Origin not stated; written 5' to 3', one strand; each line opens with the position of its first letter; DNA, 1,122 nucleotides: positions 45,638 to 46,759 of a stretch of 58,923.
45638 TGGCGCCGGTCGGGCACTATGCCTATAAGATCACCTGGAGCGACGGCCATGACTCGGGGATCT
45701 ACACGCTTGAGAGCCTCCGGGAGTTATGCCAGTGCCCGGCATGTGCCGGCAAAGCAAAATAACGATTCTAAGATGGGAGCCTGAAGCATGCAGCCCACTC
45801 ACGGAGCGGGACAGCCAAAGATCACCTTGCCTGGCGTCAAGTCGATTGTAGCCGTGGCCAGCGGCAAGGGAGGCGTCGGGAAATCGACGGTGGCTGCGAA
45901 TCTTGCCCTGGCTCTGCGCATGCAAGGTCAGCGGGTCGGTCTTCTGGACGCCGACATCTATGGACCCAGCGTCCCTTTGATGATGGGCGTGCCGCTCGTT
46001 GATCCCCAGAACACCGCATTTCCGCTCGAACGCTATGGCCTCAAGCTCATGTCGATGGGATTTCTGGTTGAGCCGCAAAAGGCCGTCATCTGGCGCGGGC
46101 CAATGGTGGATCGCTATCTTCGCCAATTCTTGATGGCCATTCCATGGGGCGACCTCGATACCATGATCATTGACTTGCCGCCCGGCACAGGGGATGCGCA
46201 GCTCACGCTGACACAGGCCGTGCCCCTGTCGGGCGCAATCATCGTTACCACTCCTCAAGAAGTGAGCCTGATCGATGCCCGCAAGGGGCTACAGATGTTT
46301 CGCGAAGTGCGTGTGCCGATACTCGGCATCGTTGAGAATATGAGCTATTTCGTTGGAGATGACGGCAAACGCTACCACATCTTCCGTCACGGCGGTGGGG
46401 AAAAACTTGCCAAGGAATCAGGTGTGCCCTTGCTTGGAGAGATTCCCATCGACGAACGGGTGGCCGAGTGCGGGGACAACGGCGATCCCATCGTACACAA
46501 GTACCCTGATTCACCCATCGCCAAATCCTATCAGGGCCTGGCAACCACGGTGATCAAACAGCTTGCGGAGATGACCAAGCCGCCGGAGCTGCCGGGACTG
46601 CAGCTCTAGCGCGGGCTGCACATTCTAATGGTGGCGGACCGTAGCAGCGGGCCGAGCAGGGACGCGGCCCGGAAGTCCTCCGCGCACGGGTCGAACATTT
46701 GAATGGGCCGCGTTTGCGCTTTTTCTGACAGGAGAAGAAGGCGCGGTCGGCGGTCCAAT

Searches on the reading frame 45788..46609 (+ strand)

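Call 10: search_protein_families(library=pfam, proteins=[window:45788-46609:+])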
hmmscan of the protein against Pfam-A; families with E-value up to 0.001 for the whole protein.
window:45788-46609:+ (273 aa): 7 families
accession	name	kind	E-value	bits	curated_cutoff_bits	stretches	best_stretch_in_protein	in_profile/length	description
PF10609.15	ParA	-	3.6e-97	325.1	27.1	1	17-255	2-245/246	NUBPL iron-transfer P-loop NTPase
PF01656.29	CbiA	-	1.4e-15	57.8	25.4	1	21-235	1-125/125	CobQ/CobB/MinD/ParA nucleotide binding domain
PF13614.12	AAA_31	-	1.6e-09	38.4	27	1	20-57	3-40/177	AAA domain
PF00142.24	Fer4_NifH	-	2.3e-09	37.5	25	1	25-66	6-47/271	4Fe-4S iron sulfur cluster binding proteins, NifH/frxC family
PF09140.17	MipZ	-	1.2e-06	28.5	20.7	1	20-66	2-48/262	ATPase MipZ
PF06564.18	CBP_BcsQ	-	6.5e-05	23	21.3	1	20-55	3-38/234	Cellulose biosynthesis protein BcsQ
PF02374.21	ArsA_ATPase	-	0.00021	21.1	24.3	1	23-56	5-38/305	Anion-transporting ATPase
